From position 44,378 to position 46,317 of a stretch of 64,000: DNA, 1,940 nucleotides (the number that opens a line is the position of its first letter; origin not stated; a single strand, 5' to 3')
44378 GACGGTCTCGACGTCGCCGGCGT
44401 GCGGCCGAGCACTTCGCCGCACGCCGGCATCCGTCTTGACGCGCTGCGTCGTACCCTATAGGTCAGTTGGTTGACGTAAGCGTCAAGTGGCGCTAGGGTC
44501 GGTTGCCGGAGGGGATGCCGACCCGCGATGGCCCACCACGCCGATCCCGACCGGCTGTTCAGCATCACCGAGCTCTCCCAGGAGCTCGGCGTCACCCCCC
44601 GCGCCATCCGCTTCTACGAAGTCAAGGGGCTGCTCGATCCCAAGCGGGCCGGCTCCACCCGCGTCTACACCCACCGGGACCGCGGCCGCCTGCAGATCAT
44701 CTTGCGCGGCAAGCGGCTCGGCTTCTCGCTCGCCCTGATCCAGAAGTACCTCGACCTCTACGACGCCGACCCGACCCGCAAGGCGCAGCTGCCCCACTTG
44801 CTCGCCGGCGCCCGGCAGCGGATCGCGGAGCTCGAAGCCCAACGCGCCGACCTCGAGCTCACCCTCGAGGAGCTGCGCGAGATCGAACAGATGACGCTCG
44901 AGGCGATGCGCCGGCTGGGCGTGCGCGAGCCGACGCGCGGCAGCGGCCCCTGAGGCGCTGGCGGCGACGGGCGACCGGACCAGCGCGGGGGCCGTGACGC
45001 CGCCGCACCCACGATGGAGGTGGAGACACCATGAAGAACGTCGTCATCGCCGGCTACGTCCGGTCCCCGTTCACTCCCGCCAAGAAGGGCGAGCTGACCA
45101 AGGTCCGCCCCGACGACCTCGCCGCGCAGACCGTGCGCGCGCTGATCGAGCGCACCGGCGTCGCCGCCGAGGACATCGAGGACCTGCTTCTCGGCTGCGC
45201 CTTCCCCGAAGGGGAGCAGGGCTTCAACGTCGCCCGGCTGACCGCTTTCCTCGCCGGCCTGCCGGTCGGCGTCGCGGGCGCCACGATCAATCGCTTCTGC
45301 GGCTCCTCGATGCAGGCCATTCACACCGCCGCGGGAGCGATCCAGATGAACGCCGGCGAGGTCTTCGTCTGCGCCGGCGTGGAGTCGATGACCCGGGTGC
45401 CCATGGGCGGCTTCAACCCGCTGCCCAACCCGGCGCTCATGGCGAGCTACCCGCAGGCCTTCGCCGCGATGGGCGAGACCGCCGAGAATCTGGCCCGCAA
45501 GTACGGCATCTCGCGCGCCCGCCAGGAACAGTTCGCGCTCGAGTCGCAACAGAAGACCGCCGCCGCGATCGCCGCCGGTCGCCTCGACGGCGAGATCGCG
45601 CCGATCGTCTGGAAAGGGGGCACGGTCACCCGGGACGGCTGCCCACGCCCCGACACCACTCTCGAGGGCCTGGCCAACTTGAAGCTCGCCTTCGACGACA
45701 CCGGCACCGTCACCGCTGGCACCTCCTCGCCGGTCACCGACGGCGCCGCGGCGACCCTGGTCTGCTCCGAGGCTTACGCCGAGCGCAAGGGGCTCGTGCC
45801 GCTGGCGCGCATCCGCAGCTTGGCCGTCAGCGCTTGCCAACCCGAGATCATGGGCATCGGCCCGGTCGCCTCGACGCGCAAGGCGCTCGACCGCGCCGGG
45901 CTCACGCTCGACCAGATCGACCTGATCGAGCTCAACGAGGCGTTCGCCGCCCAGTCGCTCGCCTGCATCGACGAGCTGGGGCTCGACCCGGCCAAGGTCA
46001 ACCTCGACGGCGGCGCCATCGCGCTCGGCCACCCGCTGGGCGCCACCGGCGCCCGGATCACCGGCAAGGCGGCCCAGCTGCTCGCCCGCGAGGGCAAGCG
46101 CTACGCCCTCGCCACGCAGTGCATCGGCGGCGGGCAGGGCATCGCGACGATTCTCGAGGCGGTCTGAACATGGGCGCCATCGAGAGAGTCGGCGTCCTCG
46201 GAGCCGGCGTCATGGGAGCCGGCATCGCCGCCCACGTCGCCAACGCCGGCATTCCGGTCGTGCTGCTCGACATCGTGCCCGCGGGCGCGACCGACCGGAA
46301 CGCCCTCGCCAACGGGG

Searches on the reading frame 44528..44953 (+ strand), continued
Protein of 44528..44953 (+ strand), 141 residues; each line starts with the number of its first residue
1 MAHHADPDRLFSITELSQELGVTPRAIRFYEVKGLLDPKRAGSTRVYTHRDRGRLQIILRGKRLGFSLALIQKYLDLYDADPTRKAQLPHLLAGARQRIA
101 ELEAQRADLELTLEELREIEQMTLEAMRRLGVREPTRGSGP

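Call 64: get_annotated_region(hit=H20, flank=7000)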
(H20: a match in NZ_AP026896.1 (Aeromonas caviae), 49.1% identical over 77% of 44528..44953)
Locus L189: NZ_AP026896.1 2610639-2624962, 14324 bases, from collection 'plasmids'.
description: Aeromonas caviae strain KAM479 plasmid pKAM479_3, complete sequence
organism: Aeromonas caviae (NCBI taxid 648)
taxonomy: Bacteria; Pseudomonadota; Gammaproteobacteria; Aeromonadales; Aeromonadaceae; Aeromonas; Aeromonas caviae
host: -; source: Microbe; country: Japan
typing (MOB-suite, as given by PLSDB): non-mobilizable
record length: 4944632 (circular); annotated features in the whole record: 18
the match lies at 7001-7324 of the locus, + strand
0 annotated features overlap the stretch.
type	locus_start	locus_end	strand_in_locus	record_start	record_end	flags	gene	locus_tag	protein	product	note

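Call 65: get_annotated_region(hit=H7, flank=7000)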
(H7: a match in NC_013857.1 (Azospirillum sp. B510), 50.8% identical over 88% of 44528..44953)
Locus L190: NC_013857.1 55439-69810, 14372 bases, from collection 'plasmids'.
description: Azospirillum sp. B510 plasmid pAB510c, complete sequence
organism: Azospirillum sp. B510 (NCBI taxid 137722)
taxonomy: Bacteria; Pseudomonadota; Alphaproteobacteria; Rhodospirillales; Azospirillaceae; Azospirillum; Azospirillum sp. B510
host: -; source: -; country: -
typing (MOB-suite, as given by PLSDB): mobilizable; relaxase MOBP
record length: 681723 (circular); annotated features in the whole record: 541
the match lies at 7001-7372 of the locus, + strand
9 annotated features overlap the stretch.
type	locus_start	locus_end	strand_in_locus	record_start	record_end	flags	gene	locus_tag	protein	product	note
CDS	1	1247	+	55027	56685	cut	-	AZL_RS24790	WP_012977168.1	ATP-binding protein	-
CDS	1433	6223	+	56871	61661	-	-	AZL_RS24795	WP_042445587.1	alpha-2-macroglobulin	GO:0010951 - negative regulation of endopeptidase activity [Evidence IEA]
CDS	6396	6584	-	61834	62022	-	-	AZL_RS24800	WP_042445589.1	hypothetical protein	-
CDS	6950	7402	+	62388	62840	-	-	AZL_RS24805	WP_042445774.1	MerR family DNA-binding transcriptional regulator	-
CDS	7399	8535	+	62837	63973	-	-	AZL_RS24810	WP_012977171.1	thiolase family protein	GO:0006635 - fatty acid beta-oxidation [Evidence IEA]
CDS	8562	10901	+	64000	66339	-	-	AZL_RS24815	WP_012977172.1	3-hydroxyacyl-CoA dehydrogenase/enoyl-CoA hydratase family protein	GO:0006631 - fatty acid metabolic process [Evidence IEA]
CDS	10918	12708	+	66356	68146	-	-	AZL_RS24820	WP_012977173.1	acyl-CoA dehydrogenase C-terminal domain-containing protein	-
CDS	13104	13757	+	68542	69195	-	-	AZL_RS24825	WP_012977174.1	response regulator transcription factor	GO:0000160 - phosphorelay signal transduction system [Evidence IEA]; GO:0006355 - regulation of DNA-templated ...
CDS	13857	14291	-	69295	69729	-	-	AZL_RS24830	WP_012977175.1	CBS domain-containing protein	-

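Call 68: search_protein_families(library=ncbifam, proteins=[L188:6944-7369:+, L188:7439-8608:+, L188:8535-10223:+, L188:10233-11045:+, L188:5526-6737:-, L188:4015-5508:-], max_evalue=1e-20)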
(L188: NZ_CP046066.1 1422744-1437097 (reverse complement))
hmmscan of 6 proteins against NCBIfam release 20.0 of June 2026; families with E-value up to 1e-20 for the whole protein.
L188:6944-7369:+ (141 aa): 0 families

L188:7439-8608:+ (389 aa): 19 families
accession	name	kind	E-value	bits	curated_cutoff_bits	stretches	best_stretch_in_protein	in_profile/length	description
NF042972.1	AcrlCoAredClosAcrC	equivalog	6.3e-110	367.4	640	1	9-384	2-376/378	acryloyl-CoA reductase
NF045552.1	GlutCoADH_Des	equivalog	1.2e-105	353.8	470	1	9-381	2-376/387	glutaryl-CoA dehydrogenase Acd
NF045652.1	ProlPCPDhRedW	equivalog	1.2e-86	290.9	650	1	14-384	2-373/376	L-prolyl-[peptidyl-carrier protein] dehydrogenase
NF058590.1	AcCoDHFadEBacil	equivalog_domain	1.8e-86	290.9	600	1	5-385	16-411/586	acyl-CoA dehydrogenase FadE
NF053553.1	prodigi_MBC_PigA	equivalog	2.1e-82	277.3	500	1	9-384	2-379/381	prodigiosin MBC biosynthesis dehydrogenase PigA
NF043006.1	CyhCrbnylCoADH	equivalog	3.4e-82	276.5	650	1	14-387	6-378/380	cyclohexane-1-carbonyl-CoA dehydrogenase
NF042439.1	SulpropCoADesulf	equivalog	1.8e-73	247.4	600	1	22-386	3-372/379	3-sulfinopropanoyl-CoA desulfinase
NF008997.0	PRK12341.1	equivalog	1.4e-64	218.5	537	1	11-386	4-378/382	acyl-CoA dehydrogenase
TIGR03207.1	cyc_hxne_CoA_dh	equivalog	1.3e-63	215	575.35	1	13-383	2-370/372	cyclohexanecarboxyl-CoA dehydrogenase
NF002885.1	PRK03354.1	equivalog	6.1e-51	173.6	540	1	23-386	17-375/378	crotonobetainyl-CoA dehydrogenase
NF052270.1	Staph_DH_FadE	equivalog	1.5e-48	165.5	600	1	15-385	25-394/400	acyl-CoA dehydrogenase FadE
TIGR03203.1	pimD_small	equivalog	7e-40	137.3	652.7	1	10-360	2-352/378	pimeloyl-CoA dehydrogenase small subunit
NF049984.1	Rv1679_FadE16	equivalog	9.5e-35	120.5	600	1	23-382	8-363/371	Rv1679 family acyl-CoA dehydrogenase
NF007000.1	PRK09463.1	subfamily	7.7e-34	117.1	600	1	40-351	70-399/726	acyl-CoA dehydrogenase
NF009586.0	PRK13026.1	subfamily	2.1e-27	95.8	608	1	38-350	103-433/777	acyl-CoA dehydrogenase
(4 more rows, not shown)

L188:8535-10223:+ (562 aa): 1 family
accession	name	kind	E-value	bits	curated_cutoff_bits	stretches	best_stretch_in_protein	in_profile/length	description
TIGR01117.1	mmdA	subfamily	5e-100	335.7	998.8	1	54-548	3-496/512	methylmalonyl-CoA decarboxylase subunit alpha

L188:10233-11045:+ (270 aa): 59 families (the best 25 are shown)
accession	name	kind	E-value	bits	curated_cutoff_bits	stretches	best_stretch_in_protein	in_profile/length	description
NF004227.0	PRK05674.1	equivalog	2.2e-99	332.5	426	1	9-265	6-262/271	gamma-carboxygeranoyl-CoA hydratase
NF005675.0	PRK07468.1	equivalog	5.8e-79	265.5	350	1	9-265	5-260/262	crotonase/enoyl-CoA hydratase family protein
NF005879.0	PRK07827.1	equivalog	1.4e-53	181.8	283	1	17-265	15-260/261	enoyl-CoA hydratase family protein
NF006008.0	PRK08139.1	equivalog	1.3e-51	175.7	313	1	9-265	12-264/266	enoyl-CoA hydratase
NF006588.0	PRK09120.1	equivalog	9.1e-47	159.5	276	1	12-260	12-263/276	p-hydroxycinnamoyl CoA hydratase/lyase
NF051848.1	EnCoAHydtEchA19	equivalog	2.6e-46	158.3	400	1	20-265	11-256/258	enoyl-CoA hydratase EchA19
NF006566.0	PRK09076.1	subfamily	1.7e-44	152.4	286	1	18-265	14-258/260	enoyl-CoA hydratase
NF006007.0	PRK08138.1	subfamily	1e-43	149.6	355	1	6-264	5-258/261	enoyl-CoA hydratase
NF004781.0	PRK06127.1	subfamily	1.1e-43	149.8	291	1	16-264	18-266/269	enoyl-CoA hydratase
NF006699.0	PRK09245.1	subfamily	2.9e-43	148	354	1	19-265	13-264/266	crotonase/enoyl-CoA hydratase family protein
NF004795.0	PRK06143.1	subfamily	1e-41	143.2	283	1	7-236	7-234/260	enoyl-CoA hydratase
NF005803.0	PRK07658.1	equivalog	1.1e-41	142.9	313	1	18-264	11-254/257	enoyl-CoA hydratase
NF046063.1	oxepin_alt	equivalog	2.7e-41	141.8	300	1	20-263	11-254/254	oxepin-CoA hydrolase, alternative type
NF042430.2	EnCoAhydt_DpgD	equivalog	4.2e-41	141.1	400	1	19-265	7-256/258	enoyl-CoA-hydratase DpgD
NF004634.0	PRK05980.1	equivalog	8.8e-41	140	375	1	18-264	12-260/263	crotonase/enoyl-CoA hydratase family protein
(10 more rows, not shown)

L188:5526-6737:- (403 aa): 30 families (the best 25 are shown)
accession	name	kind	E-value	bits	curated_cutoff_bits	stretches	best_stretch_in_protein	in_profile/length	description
NF005404.0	PRK06954.1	subfamily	1.3e-166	554.6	687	1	2-401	5-396/397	acetyl-CoA C-acetyltransferase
NF006086.0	PRK08235.1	equivalog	6.9e-126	420.5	526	1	7-401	5-392/393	acetyl-CoA C-acetyltransferase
TIGR01930.1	AcCoA-C-Actrans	subfamily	6.6e-123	410.5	240.55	1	8-400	1-385/385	acetyl-CoA C-acyltransferase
NF004206.0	PRK05656.1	subfamily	1.1e-114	383.6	688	1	4-400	2-391/392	acetyl-CoA C-acetyltransferase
NF042967.1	AcCoAtase_PhaA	equivalog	4.8e-102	342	740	1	4-400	2-394/396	acetyl-CoA acetyltransferase PhaA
NF004983.0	PRK06366.1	equivalog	1.6e-92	310.5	627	1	4-401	2-386/388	acetyl-CoA C-acetyltransferase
NF005152.0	PRK06633.1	equivalog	5.5e-91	305.1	675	1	4-400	3-390/392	acetyl-CoA C-acetyltransferase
NF006552.0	PRK09051.1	subfamily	1.1e-88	298.2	565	1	2-399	2-392/395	beta-ketothiolase BktB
NF006551.0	PRK09050.1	subfamily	2e-85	287.3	605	1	4-400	2-399/401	3-oxoadipyl-CoA thiolase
TIGR02430.1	pcaF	equivalog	3.8e-82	276.4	597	1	4-400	1-398/400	3-oxoadipyl-CoA thiolase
NF042999.1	bketothiol_BktB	equivalog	2.8e-78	263.9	725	1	3-396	2-388/394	beta-ketothiolase BktB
NF004853.0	PRK06205.1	subfamily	1.1e-77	261.7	551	1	4-397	2-398/404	acetyl-CoA C-acetyltransferase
NF005890.0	PRK07851.1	equivalog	3.3e-75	253.6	580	1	5-400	3-403/406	acetyl-CoA C-acetyltransferase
NF005033.0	PRK06445.1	equivalog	1.3e-74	251.8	511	1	4-400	3-393/395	acetyl-CoA C-acetyltransferase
NF006553.0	PRK09052.1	equivalog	4.4e-73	246.6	567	1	2-396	4-393/399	acetyl-CoA C-acyltransferase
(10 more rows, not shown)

L188:4015-5508:- (497 aa): 38 families (the best 25 are shown)
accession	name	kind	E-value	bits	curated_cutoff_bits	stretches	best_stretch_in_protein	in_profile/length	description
TIGR01722.1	MMSDH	subfamily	6.8e-236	783.5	448.5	1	6-481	2-477/477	CoA-acylating methylmalonate-semialdehyde dehydrogenase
NF052305.1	DioxValDhHalo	equivalog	4.6e-95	319.3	750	1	1-479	1-481/483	2,5-dioxovalerate dehydrogenase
NF009725.0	PRK13252.1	equivalog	3.6e-92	309.3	593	1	5-478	7-478/488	betaine-aldehyde dehydrogenase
TIGR01804.1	BADH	equivalog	2.5e-89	299.9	668.6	1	8-475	1-467/467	betaine-aldehyde dehydrogenase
NF042993.1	AlphKGSA_gudD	equivalog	1.7e-88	297.5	770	1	7-478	6-479/481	alpha-ketoglutaric semialdehyde dehydrogenase GucD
NF010000.0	PRK13473.1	subfamily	5.9e-85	285.7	615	1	7-464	5-460/475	aminobutyraldehyde dehydrogenase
TIGR02299.1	HpaE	equivalog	5.8e-83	279.1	638.35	1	7-482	3-479/488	5-carboxymethyl-2-hydroxymuconate semialdehyde dehydrogenase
NF002852.0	PRK03137.1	subfamily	2.1e-82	277.5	648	1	2-479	34-512/514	L-glutamate gamma-semialdehyde dehydrogenase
TIGR01780.1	SSADH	subfamily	1.1e-80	271.7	646.35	1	24-458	1-433/448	succinate-semialdehyde dehydrogenase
NF045735.1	PaDhStyDPseudo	equivalog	3e-80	270.2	850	1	7-478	5-480/483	phenylacetaldehyde dehydrogenase StyD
NF007497.0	PRK10090.1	equivalog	2.4e-77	260.8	500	1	4-477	6-475/480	aldehyde dehydrogenase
NF040648.1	lactal_redase_Meth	equivalog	1.7e-73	248.2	650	1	7-438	1-423/463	lactaldehyde dehydrogenase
TIGR01237.1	D1pyr5carbox2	equivalog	3.1e-72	244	659.65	1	5-481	33-511/511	L-glutamate gamma-semialdehyde dehydrogenase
NF006916.0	PRK09407.1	equivalog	9.8e-71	238.9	521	1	17-479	31-492/526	succinic semialdehyde dehydrogenase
TIGR03216.1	OH_muco_semi_DH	equivalog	6.2e-70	236.1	693.25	1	8-478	4-478/481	2-hydroxymuconic semialdehyde dehydrogenase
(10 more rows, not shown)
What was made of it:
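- On LiuR-type MerR regulators and their operators: Its neighbours are an ACAD, a carboxyltransferase, a methylglutaconyl-type hydratase and a divergent thiolase plus MMSDH (call 68).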

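Call 79: get_annotated_region(hit=H21, flank=6000)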
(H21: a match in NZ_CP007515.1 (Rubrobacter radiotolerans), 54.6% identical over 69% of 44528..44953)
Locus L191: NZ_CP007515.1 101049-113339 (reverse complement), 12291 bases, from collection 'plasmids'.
description: Rubrobacter radiotolerans strain RSPS-4 plasmid 1, complete sequence
organism: Rubrobacter radiotolerans (NCBI taxid 42256)
taxonomy: Bacteria; Actinomycetota; Rubrobacteria; Rubrobacterales; Rubrobacteraceae; Rubrobacter; Rubrobacter radiotolerans
host: -; source: -; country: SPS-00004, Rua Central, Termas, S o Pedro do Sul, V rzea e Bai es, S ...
typing (MOB-suite, as given by PLSDB): non-mobilizable; replicon rep_cluster_201
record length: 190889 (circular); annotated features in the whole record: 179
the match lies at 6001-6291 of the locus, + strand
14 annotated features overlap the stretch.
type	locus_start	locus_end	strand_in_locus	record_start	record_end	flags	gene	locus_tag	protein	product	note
CDS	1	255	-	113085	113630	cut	-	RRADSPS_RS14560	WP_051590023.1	PepSY domain-containing protein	-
CDS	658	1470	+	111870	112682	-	-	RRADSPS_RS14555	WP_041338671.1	PrsW family intramembrane metalloprotease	-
CDS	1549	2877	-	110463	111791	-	-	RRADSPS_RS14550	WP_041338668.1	trehalase family glycosidase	GO:0005991 - trehalose metabolic process [Evidence IEA]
CDS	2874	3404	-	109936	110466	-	-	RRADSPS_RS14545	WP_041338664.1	hypothetical protein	-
CDS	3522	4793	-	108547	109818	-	-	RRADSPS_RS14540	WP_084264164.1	MFS transporter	GO:0055085 - transmembrane transport [Evidence IEA]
CDS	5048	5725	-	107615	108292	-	-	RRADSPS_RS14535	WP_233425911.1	metalloregulator ArsR/SmtB family transcription factor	GO:0006355 - regulation of DNA-templated transcription [Evidence IEA]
CDS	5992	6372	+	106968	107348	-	-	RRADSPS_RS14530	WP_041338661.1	MerR family DNA-binding transcriptional regulator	-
CDS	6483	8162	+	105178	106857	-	-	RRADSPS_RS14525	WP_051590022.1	isovaleryl-CoA dehydrogenase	-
CDS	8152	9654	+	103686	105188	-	-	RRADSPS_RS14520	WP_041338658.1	AMP-binding protein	-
CDS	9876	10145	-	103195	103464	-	merB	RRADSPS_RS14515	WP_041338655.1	organomercurial lyase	GO:0046413 - organomercury catabolic process [Evidence IEA]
CDS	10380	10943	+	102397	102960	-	-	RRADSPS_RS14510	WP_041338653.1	Uma2 family endonuclease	-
CDS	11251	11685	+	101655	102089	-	-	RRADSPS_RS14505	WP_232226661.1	glycoside hydrolase family 15 protein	-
CDS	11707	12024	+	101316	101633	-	-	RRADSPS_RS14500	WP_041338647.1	hypothetical protein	-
CDS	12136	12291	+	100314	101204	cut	-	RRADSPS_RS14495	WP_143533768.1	hypothetical protein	-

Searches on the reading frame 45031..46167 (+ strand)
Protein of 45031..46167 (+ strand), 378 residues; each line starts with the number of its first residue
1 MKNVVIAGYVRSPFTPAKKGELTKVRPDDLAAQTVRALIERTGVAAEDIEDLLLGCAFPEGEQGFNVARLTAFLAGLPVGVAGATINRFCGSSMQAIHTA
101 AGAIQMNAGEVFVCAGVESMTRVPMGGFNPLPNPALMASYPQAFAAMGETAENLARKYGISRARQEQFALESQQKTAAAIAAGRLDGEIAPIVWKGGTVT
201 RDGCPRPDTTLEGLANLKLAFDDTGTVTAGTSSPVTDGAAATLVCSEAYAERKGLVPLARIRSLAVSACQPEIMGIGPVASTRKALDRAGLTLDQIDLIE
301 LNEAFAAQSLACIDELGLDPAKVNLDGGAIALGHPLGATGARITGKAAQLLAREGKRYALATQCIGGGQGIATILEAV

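Call 10: search_protein_families(library=ncbifam, proteins=[window:45031-46167:+])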
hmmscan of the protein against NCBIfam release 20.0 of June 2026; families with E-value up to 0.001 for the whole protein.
window:45031-46167:+ (378 aa): 44 families (the best 25 are shown)
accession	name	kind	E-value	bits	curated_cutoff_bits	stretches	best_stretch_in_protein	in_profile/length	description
TIGR01930.1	AcCoA-C-Actrans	subfamily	3.4e-130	434.4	240.55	1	6-376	1-385/385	acetyl-CoA C-acyltransferase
NF006510.0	PRK08947.1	equivalog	1.1e-120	403.1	519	1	1-377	1-386/387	acetyl-CoA C-acyltransferase FadA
NF006553.0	PRK09052.1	equivalog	1.3e-120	403.1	567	1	2-378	6-399/399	acetyl-CoA C-acyltransferase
NF005890.0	PRK07851.1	equivalog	4.6e-118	394.7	580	2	136-377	162-404/406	acetyl-CoA C-acetyltransferase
NF005805.0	PRK07661.1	equivalog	5.6e-117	391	633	1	1-377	1-390/391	acetyl-CoA C-acetyltransferase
NF006551.0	PRK09050.1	subfamily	5.4e-113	378.1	605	2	133-378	151-401/401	3-oxoadipyl-CoA thiolase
TIGR02445.1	fadA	equivalog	5.1e-110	368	591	1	3-377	1-384/385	acetyl-CoA C-acyltransferase FadA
TIGR02430.1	pcaF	equivalog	1.4e-108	363.5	597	2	133-378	150-400/400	3-oxoadipyl-CoA thiolase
NF006001.0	PRK08131.1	equivalog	1.2e-105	353.8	622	2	131-378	148-400/401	3-oxoadipyl-CoA thiolase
NF005494.0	PRK07108.1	equivalog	7.6e-105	351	615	1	1-377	1-391/392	acetyl-CoA C-acyltransferase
NF005033.0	PRK06445.1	equivalog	1.2e-103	347.3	511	1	1-377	2-394/395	acetyl-CoA C-acetyltransferase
NF004853.0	PRK06205.1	subfamily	1.6e-103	346.9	551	2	144-378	158-403/404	acetyl-CoA C-acetyltransferase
NF006552.0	PRK09051.1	subfamily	3.7e-102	342.5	565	1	2-378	4-395/395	beta-ketothiolase BktB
NF005865.0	PRK07801.1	equivalog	2e-97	326.8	591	1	1-377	1-381/382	acetyl-CoA C-acetyltransferase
NF006090.0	PRK08242.1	equivalog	3.5e-96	322.8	514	2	228-378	252-402/402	acetyl-CoA C-acetyltransferase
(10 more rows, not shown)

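Call 11: search_protein_families(library=pfam, proteins=[window:45031-46167:+])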
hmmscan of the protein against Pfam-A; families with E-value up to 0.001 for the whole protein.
window:45031-46167:+ (378 aa): 3 families
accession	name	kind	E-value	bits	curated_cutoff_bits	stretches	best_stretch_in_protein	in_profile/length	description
PF00108.29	Thiolase_N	-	8.3e-64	215.9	26.4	1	4-247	1-259/260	Thiolase, N-terminal domain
PF02803.24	Thiolase_C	-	6.3e-47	158.7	27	1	257-376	3-122/123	Thiolase, C-terminal domain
PF22691.2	Thiolase_C_1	-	1.7e-05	25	28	0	279-318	21-60/144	Thiolase C-terminal domain-like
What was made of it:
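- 45031..46167 (+): Acetyl-CoA C-acyltransferase (thiolase, FadA-like). TIGR01930 at 434 bits; Thiolase_N and Thiolase_C (calls 10, 11).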
